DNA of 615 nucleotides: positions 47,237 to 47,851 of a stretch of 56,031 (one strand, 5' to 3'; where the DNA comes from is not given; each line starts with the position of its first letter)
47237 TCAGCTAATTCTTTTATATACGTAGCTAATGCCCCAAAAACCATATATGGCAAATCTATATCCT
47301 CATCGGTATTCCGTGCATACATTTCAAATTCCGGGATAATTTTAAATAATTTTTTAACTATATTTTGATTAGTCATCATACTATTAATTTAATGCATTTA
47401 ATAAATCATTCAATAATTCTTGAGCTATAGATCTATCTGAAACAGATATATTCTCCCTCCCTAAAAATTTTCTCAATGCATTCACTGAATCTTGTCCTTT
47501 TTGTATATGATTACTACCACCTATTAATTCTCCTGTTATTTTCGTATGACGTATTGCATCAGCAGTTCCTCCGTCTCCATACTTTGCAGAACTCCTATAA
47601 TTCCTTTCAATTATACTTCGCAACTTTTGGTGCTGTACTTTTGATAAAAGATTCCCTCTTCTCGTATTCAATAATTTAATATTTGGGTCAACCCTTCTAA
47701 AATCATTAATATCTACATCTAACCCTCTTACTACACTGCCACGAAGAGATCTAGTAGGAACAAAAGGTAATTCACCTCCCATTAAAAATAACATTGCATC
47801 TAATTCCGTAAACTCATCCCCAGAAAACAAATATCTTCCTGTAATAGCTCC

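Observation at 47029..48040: C-terminal toxin domain of unassigned family behind a PT-TG-like module, with a 4-nt-spaced immunity candidate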

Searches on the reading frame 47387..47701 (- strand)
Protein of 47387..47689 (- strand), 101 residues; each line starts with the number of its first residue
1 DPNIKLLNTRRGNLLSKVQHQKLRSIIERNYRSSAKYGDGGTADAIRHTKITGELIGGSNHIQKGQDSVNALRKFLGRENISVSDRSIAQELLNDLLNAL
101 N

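Call 17: search_protein_families(library=padloc, proteins=[window:47387-47689:-], max_evalue=1)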
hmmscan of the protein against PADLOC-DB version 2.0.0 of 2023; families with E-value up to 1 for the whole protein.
seq(101 aa): 0 families

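Call 18: search_protein_families(library=phrogs, proteins=[window:47387-47689:-], max_evalue=1)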
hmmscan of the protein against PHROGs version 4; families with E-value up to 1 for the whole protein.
seq(101 aa): 2 families
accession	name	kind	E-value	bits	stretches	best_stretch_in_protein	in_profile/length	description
phrog_6357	-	unknown function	0.16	12.2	1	40-75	155-190/321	-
phrog_5653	-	head and packaging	0.28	11.9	1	19-83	72-134/199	terminase large subunit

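Call 20: search_protein_representatives(alignment_id=A1)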
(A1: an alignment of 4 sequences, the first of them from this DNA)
Query: 4 sequences, 95 profile positions. Proteins with E-value up to 0.001 (for the whole library): 2129; up to 1e-10: 1262; up to 1e-30: 1. The best 150 are listed.
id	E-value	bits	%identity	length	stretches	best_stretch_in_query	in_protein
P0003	2.9e-36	139.7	-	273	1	3-95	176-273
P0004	1.8e-30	121.1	-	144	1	3-94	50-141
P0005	6.9e-28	112.8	-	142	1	3-94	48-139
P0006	1.3e-27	112.0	-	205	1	5-94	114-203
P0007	4.3e-27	110.3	-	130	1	2-94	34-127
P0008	5.4e-27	110.0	-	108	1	17-94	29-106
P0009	8.1e-27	109.4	-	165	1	3-94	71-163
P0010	2.5e-26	107.8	-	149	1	3-94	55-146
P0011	3.9e-26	107.2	-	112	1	3-94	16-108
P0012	7.7e-26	106.3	-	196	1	3-94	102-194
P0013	1.1e-25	105.7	-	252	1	4-94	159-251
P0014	1.3e-25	105.5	-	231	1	4-95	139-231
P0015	1.6e-25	105.2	-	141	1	3-94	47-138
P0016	2.3e-25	104.8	-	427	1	3-94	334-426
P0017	3.2e-25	104.3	-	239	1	2-95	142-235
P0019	3.9e-25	104.0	-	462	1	4-94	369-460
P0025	9.1e-25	102.8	-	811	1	2-95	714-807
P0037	1.2e-23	99.2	-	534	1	2-94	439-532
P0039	2.0e-23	98.6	-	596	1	7-94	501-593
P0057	1.3e-22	95.9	-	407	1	3-94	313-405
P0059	1.4e-22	95.8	-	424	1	3-94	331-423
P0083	4.0e-22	94.3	-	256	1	10-94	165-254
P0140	1.2e-20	89.6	-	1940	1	6-95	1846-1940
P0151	2.1e-20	88.8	-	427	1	3-94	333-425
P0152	2.1e-20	88.8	-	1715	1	10-95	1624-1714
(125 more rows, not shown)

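Call 26: list_cluster_members(proteins=[P0019, P0037, P0057, P0059, P0025, P0140, P0152, P0039, P0083, P0151])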
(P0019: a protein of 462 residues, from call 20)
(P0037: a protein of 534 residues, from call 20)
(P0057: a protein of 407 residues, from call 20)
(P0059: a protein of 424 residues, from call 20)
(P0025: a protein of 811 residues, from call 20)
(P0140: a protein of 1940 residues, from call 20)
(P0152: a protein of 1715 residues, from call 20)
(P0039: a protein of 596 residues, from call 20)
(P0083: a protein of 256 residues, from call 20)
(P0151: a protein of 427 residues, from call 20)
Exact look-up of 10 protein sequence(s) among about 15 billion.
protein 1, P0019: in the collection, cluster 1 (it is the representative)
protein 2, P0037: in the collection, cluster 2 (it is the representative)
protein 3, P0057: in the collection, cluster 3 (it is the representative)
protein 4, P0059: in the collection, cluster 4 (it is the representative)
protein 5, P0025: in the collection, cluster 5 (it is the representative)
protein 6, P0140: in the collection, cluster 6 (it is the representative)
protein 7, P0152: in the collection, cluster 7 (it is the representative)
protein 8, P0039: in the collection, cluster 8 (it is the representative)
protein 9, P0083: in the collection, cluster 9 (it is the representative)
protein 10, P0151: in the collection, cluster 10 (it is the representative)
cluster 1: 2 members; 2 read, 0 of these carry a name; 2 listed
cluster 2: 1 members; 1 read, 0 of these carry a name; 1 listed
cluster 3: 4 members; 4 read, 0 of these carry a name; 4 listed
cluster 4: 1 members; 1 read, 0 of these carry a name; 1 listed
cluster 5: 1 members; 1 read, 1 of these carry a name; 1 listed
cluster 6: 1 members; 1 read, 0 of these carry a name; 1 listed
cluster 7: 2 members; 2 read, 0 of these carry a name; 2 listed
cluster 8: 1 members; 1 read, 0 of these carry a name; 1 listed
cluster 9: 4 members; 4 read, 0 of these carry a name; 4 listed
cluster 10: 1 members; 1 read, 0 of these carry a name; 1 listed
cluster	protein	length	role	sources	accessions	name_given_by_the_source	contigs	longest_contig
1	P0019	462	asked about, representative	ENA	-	-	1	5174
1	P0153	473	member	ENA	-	-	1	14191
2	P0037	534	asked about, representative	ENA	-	-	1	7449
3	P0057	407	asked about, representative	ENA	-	-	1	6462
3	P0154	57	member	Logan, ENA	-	-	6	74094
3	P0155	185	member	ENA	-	-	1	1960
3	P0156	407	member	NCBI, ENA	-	-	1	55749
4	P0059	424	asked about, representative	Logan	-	-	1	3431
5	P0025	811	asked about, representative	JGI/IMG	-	RHS repeat-associated protein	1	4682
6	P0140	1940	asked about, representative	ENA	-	-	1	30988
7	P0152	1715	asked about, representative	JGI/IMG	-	-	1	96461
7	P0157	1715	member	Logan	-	-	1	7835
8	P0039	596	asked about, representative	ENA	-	-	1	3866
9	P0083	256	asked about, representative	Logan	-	-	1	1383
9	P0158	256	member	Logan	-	-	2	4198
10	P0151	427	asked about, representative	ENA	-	-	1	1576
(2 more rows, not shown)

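Call 31: search_solved_structures(query=A3, max_evalue=10, show_alignments=3)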
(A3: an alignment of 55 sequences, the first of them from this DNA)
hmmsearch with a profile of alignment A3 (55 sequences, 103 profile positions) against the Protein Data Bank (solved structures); distinct sequences matched with E-value up to 10: 4.
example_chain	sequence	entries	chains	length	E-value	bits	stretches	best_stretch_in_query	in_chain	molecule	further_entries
5mmu_A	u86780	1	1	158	0.046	16.8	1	18-83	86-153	Major allergen Mal d 1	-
4xze_A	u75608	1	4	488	0.3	14.2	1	56-98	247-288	Nucleoprotein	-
5a97_A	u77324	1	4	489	0.31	14.2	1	56-98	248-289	NUCLEOCAPSID PROTEIN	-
7jzm_A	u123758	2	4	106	0.8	12.9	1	37-101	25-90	LCB3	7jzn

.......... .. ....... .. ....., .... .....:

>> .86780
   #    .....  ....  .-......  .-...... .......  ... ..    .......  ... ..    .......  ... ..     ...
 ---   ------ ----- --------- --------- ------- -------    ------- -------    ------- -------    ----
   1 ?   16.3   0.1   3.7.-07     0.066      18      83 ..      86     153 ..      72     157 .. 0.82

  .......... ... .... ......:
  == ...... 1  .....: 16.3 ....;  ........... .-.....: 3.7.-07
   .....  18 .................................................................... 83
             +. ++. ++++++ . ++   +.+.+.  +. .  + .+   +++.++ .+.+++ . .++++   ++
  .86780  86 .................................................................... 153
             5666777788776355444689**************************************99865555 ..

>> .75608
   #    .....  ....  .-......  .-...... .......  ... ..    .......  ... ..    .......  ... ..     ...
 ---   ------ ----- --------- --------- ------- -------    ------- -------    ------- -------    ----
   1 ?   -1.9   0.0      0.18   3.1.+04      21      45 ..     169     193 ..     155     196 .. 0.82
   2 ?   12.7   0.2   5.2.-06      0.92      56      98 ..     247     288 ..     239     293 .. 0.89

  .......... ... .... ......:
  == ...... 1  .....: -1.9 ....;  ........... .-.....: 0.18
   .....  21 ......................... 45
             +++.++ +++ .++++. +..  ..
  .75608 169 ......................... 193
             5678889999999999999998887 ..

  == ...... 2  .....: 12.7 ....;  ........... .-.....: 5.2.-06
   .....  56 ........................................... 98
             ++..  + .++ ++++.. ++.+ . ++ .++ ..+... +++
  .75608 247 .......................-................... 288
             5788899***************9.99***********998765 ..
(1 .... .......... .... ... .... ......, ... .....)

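Call 38: predict_structure(alignment_id=A3)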
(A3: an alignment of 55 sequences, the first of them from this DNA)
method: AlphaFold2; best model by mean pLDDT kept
length: 105 residues; sequences in the alignment: 55
mean_pLDDT: 89.8   pTM: 0.78
mean pLDDT of the five models: 89.8, 88.3, 87.7, 86.5, 84.5
residues with pLDDT >= 90: 76; 70-90: 17; 50-70: 12; < 50: 0
segments of 3 or more residues with pLDDT < 50: none
pLDDT, mean of each block of 10 residues (from residue 1): 63 87 96 86 86 93 92 98 96 97 96
secondary structure, 60 per line:
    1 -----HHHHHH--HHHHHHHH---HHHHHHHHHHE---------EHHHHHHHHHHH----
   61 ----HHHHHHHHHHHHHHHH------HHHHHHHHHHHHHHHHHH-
elements in order: H6-11 H14-21 H25-34 H46-56 H65-80 H87-104

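Call 40: fold_search(model_id=the predicted structure, library=pdb)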
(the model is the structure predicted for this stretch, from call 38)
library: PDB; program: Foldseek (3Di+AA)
matches with E <= 10: 289; with E <= 0.001: 0
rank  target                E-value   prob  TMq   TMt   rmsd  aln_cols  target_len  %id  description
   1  2qzg_A                8.5e-01  0.77  0.44  0.52   9.0       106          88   12  Crystal structure of unknown function protein MMP1188 (released 2007-09-04)
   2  4u7y_A                9.5e-01  0.90  0.46  0.56   3.8        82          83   11  Structure of the complex of VPS4B MIT and IST1 MIM (released 2015-02-11)
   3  1x90_A                1.1e+00  0.54  0.46  0.35   6.0       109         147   10  Crystal structure of mutant form B of a pectin methylesterase inhibitor from Arabidopsis (released 2004-12-28)
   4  4wzx_A                1.2e+00  0.69  0.48  0.55   3.9        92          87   20  ULK3 regulates cytokinetic abscission by phosphorylating ESCRT-III proteins (released 2015-06-03)
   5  2qzg_D                1.2e+00  0.60  0.44  0.53   8.5       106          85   13  Crystal structure of unknown function protein MMP1188 (released 2007-09-04)
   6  2f1m_D                1.3e+00  0.28  0.27  0.15   5.7        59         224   17  Conformational flexibility in the multidrug efflux system protein AcrA (released 2006-03-21)
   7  9a2v_MODEL_1_A        1.5e+00  0.21  0.25  0.09   5.9        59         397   17  Model of E. coli AcrA by in-cell photo-crosslinking MS and deep learning (released 2023-02-24)
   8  9p6i_A                2.0e+00  0.60  0.38  0.22   7.5        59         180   15  Crystal Structure of the Histidine Kinase VC2136 from Vibrio cholerae serotype O1 (released 2025-08-20)
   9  2vj4_A                2.0e+00  0.18  0.31  0.12  12.0        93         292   11  Methylated Shigella flexneri MxiC (released 2008-03-11)
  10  2rld_A                2.0e+00  0.08  0.25  0.23   9.8       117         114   11  CRYSTAL STRUCTURE OF A PROTEIN WITH UNKNOWN FUNCTION FROM S23 RIBOSOMAL PROTEIN FAMILY (BT_0352) FROM BACTEROIDES THET (released 2007-10-30)
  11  2rld_B                2.1e+00  0.07  0.23  0.22  10.7       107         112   14  CRYSTAL STRUCTURE OF A PROTEIN WITH UNKNOWN FUNCTION FROM S23 RIBOSOMAL PROTEIN FAMILY (BT_0352) FROM BACTEROIDES THET (released 2007-10-30)
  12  2qsb                  2.2e+00  0.54  0.48  0.58   7.0       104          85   12  Crystal structure of a protein from uncharacterized family UPF0147 from Thermoplasma acidophilum (released 2007-09-11)
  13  9had_A                2.2e+00  0.33  0.35  0.32   5.3        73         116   16  Der f 21 dust mite allergen with computationally designed DerF21_b10 binder (released 2024-12-18)
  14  2f1m_A                2.2e+00  0.14  0.26  0.15   7.0        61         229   21  Conformational flexibility in the multidrug efflux system protein AcrA (released 2006-03-21)
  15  6wt9                  2.4e+00  0.14  0.35  0.14  12.9       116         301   13  Structure of STING-associated CdnE c-di-GMP synthase from Capnocytophaga granulosa (released 2020-09-09)
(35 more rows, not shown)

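Call 42: find_related_loci(query=A3, collection=genome_contigs, flank=4000)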
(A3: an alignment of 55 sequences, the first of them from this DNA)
Query A3 (105 aa) in genome_contigs; peptide patterns used: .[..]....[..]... (x = any residue, [..] = any of these).
226 stretches matched a pattern; 115 encode a relative of the query (tblastn E <= 1e-3); the best 80 are kept; 80 distinct loci.
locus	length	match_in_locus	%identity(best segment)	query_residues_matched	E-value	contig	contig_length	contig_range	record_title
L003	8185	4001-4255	55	22-105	9e-26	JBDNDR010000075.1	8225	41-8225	MAG: Fimbriimonadales bacterium isolate RM_bin21_OCT21 C75, whole genome shotgun sequence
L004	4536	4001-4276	51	13-104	1e-24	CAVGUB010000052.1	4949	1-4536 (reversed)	Phocaeicola dorei isolate H07667-L1_cleanbin_000063 genome assembly, contig: Spades_H07667-L1_contig_13949, whole genome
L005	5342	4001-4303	43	4-104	4e-23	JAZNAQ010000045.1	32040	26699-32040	MAG: Eubacteriales bacterium isolate T1900044746_TS20190212.MAGScoT_cleanbin_000012 SGB_2120_k141_523823, whole genome s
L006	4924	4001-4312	45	1-104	8e-23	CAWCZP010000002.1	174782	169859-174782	MAG: uncultured Acidobacteriota bacterium isolate MFD09206.bin.2.100 genome assembly, contig: contig_13294, whole genome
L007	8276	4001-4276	43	13-104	1e-22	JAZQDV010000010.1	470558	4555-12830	MAG: Eubacteriales bacterium isolate T1900044636_TS20190102.MAGScoT_cleanbin_000005 SGB_1146_k141_646438, whole genome s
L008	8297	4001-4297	45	7-105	3e-22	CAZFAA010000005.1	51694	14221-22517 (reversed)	MAG TPA_asm: uncultured Coxiella sp. isolate SRP242652_co2_116 genome assembly, contig: NODE_818_length_51694_cov_5.1568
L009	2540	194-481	49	10-105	4e-22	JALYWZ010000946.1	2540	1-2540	MAG: Myxococcota bacterium isolate KUW bin26 SD1474_NODE_5536_length_2540_cov_1.394115, whole genome shotgun sequence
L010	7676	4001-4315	43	1-105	1e-21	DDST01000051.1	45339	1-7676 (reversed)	MAG TPA_asm: Proteobacteria bacterium UBA2383 UBA2383_contig_13547, whole genome shotgun sequence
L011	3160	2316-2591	48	13-104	1e-21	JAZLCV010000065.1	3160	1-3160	MAG: Eubacteriales bacterium isolate T1900045044_TC20190037.MAGScoT_cleanbin_000030 SGB_4494_k141_169970, whole genome s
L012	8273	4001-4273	52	17-104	6e-21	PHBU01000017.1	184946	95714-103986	MAG: Chloroflexi bacterium HGW-Chloroflexi-6 bjp_ig2157_scaffold_73, whole genome shotgun sequence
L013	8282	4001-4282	41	5-104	9e-21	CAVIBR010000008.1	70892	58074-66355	Bacteroides uniformis isolate H07682-L1_cleanbin_000028 genome assembly, contig: Spades_H07682-L1_contig_190, whole geno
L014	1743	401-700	45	7-105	1e-20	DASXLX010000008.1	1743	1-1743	MAG TPA_asm: Candidatus Aquirickettsiella sp. isolate SMAG_U5313 k141_112994, whole genome shotgun sequence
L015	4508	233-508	47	13-104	1e-20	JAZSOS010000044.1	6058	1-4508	MAG: Eubacteriales bacterium isolate T1900044548_TS20190014.MAGScoT_cleanbin_000040 SGB_167_k141_2608956, whole genome s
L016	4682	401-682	48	9-105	1e-20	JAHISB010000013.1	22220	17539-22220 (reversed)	MAG: Patescibacteria group bacterium isolate MM_PC_MetaG.mb.153 MM_PC_MetaG.mb.153_k141_363551, whole genome shotgun seq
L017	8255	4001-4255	45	22-105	2e-20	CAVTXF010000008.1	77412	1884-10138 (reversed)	MAG: uncultured Alphaproteobacteria bacterium isolate MFD04651.bin.1.238 genome assembly, contig: contig_17045, whole ge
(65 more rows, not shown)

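Call 52: search_dna_similar(query=window:47387-47662:-, collection=plasmids, mode=protein, max_evalue=0.001, max_rows=25)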
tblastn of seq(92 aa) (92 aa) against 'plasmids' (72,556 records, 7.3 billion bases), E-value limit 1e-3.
Records with a match: 7; places in all: 7; records where one place covers at least 80% of the query: 7.
Best place of each record, by identity: <60% 7.
By first word of the organism name: Proteus 2; Candidatus 2; Serratia 1; Kitasatospora 1; Methylorubrum 1.
By predicted mobility (MOB-suite, as given by PLSDB): mobilizable 3; non-mobilizable 3; conjugative 1.
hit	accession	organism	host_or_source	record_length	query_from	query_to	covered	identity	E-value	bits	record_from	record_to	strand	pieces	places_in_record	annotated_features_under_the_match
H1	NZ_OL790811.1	Proteus mirabilis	-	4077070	1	91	99%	42.3%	4e-15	75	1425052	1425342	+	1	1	none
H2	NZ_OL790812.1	Proteus mirabilis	-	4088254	1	91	99%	42.3%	4e-15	75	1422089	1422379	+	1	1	none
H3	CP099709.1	Serratia myotis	fish,metagenomic assembly,abdominal ...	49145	9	91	90%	42.9%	1e-12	68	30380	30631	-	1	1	record has no annotation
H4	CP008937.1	Candidatus Paracaedimonas acanthamoebae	Acanthamoeba polyphaga HN-3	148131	1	91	99%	38.7%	1e-9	60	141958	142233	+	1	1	none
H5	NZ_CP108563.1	Kitasatospora purpeofusca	-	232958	9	91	90%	40.5%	6e-12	66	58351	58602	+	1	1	hypothetical protein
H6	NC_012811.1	Methylorubrum extorquens AM1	-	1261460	9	91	90%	38.6%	2e-10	62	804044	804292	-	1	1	none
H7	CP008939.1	Candidatus Paracaedimonas acanthamoebae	Acanthamoeba polyphaga HN-3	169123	9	91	90%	38.1%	4e-10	61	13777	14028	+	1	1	none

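Call 53: get_annotated_region(hit=H1, flank=6000)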
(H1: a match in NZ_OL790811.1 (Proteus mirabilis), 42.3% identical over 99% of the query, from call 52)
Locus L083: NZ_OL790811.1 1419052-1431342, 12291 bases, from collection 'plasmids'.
description: Proteus mirabilis strain H63 plasmid unnamed, complete sequence
organism: Proteus mirabilis (NCBI taxid 584)
taxonomy: Bacteria; Pseudomonadota; Gammaproteobacteria; Enterobacterales; Morganellaceae; Proteus; Proteus mirabilis
host: -; source: -; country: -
typing (MOB-suite, as given by PLSDB): mobilizable; relaxase MOBP
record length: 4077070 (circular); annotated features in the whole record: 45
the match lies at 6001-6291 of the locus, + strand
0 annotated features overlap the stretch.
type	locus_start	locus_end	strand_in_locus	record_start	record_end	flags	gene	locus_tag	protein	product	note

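Call 54: get_annotated_region(hit=H5, flank=5000)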
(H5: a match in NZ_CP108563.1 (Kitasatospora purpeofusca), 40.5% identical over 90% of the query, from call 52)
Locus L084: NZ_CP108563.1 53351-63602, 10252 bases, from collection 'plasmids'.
description: Kitasatospora purpeofusca strain NBC_01202 plasmid unnamed1, complete sequence
organism: Kitasatospora purpeofusca (NCBI taxid 67352)
taxonomy: Bacteria; Actinomycetota; Actinomycetes; Kitasatosporales; Streptomycetaceae; Kitasatospora; Kitasatospora purpeofusca
host: -; source: -; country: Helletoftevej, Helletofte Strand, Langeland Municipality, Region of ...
typing (MOB-suite, as given by PLSDB): non-mobilizable
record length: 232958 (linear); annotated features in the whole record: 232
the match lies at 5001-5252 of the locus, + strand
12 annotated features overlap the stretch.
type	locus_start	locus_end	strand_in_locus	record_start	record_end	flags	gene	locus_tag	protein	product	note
CDS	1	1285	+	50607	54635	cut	-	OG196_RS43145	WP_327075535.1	polymorphic toxin-type HINT domain-containing protein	-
CDS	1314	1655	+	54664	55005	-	-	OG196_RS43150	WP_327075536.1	hypothetical protein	-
CDS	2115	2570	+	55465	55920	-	-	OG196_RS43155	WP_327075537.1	site-specific integrase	GO:0015074 - DNA integration [Evidence IEA]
CDS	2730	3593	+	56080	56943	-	-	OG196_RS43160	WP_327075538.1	restriction endonuclease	-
CDS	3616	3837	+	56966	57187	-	-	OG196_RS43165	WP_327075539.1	ALF repeat-containing protein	-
CDS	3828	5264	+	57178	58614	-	-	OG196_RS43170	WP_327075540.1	hypothetical protein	-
CDS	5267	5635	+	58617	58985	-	-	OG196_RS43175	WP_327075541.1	hypothetical protein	-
CDS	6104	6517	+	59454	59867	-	-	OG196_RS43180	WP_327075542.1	hypothetical protein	-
CDS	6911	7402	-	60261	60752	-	-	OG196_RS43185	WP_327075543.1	hypothetical protein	-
CDS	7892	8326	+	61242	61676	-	-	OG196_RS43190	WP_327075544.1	hypothetical protein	-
CDS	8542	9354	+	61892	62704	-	-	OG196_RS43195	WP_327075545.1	alpha/beta fold hydrolase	-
CDS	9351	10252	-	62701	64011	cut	-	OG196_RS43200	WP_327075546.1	XRE family transcriptional regulator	-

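Call 68: fold_search(model_id=the predicted structure, library=viral)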
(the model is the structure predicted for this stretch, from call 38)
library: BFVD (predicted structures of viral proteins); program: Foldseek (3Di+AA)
matches with E <= 10: 532; with E <= 0.001: 0
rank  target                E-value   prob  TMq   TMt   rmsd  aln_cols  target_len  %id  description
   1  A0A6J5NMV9            3.3e-01  0.93  0.41  0.61   7.5        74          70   19  Uncharacterized protein [uncultured Caudovirales phage]
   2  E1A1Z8                3.9e-01  0.98  0.46  0.53   3.8        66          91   14  Uncharacterized protein [Aeromonas phage phiAS5]
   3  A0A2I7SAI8            4.6e-01  0.47  0.37  0.28  14.9       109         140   13  (no name in the UniProt tables at hand)
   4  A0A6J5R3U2            5.7e-01  0.92  0.45  0.51   4.5        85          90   10  Uncharacterized protein [uncultured Caudovirales phage]
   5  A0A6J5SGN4            6.3e-01  0.33  0.37  0.33  14.8       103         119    8  Uncharacterized protein [uncultured Caudovirales phage]
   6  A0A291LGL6            7.1e-01  0.35  0.36  0.29  15.9       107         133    9  Uncharacterized protein [Aeromonas phage AS-sw]
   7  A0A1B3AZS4            7.4e-01  0.99  0.37  0.73   0.5        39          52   20  (no name in the UniProt tables at hand)
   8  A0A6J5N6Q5            7.9e-01  0.23  0.28  0.37   9.9        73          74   16  Uncharacterized protein [uncultured Caudovirales phage]
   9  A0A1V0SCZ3            8.8e-01  0.14  0.26  0.06  14.2        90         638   21  Uncharacterized protein [Indivirus ILV1]
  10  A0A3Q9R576            9.2e-01  0.30  0.38  0.18  17.6       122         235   13  (no name in the UniProt tables at hand)
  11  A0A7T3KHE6            9.2e-01  0.16  0.32  0.04  19.3       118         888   13  DNA-directed DNA polymerase [Campylobacter phage F372]
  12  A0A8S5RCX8            1.1e+00  0.57  0.37  0.15  16.6        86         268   14  Uncharacterized protein [virus sp. ctmTa7]
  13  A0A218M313            1.1e+00  0.23  0.38  0.24  16.1       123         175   12  Rubrerythrin diiron-binding domain-containing protein [Acidovorax phage ACP17]
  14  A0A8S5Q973            1.1e+00  0.12  0.25  0.21  11.3       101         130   13  Nucelotide kinase [Siphoviridae sp. ctoic9]
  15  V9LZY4                1.1e+00  0.08  0.22  0.20  11.3       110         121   18  Uncharacterized protein [Vibrio phage VP4B]
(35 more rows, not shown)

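Call 79: search_protein_families(library=pfam, alignment_id=A3, max_evalue=5)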
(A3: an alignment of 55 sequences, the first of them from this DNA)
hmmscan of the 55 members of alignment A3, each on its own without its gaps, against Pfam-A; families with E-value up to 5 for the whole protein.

A. member 1, seq(105 aa): 0 families

B. families by the number of members that match (of 55 scanned): 33 families (the first 25 are shown)
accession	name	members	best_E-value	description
PF25437.1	BRWD1_N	2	0.0082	BRWD1-like, N-terminal domain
PF22930.1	PDXDC1-like_cen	2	0.029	PDXDC1-like central domain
PF07533.21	BRK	2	0.096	BRK domain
PF07299.16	EF-G-binding_N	1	0.0025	Elongation factor G-binding protein, N-terminal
PF19504.4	DUF6038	1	0.0042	Family of unknown function (DUF6038)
PF07554.19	FIVAR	1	0.0083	FIVAR domain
PF24480.1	TPGS1_C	1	0.013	Tubulin polyglutamylase complex subunit 1-like, C-terminal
PF14565.11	IL22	1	0.03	Interleukin 22 IL-10-related T-cell-derived-inducible factor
PF00292.24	PAX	1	0.03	'Paired box' domain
PF25792.1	BREX_BrxC_helical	1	0.043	BREX ATP-binding protein BrxC alpha helical domain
PF23430.1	DUF7117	1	0.044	Family of unknown function (DUF7117)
PF20616.4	Caps_syn_GfcC_N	1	0.063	Capsule biosynthesis GfcC, N-terminal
PF12685.13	SpoIIIAH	1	0.066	SpoIIIAH-like protein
PF18915.5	DUF5667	1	0.077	Domain of unknown function (DUF5667)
PF09498.15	DUF2388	1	0.089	Protein of unknown function (DUF2388)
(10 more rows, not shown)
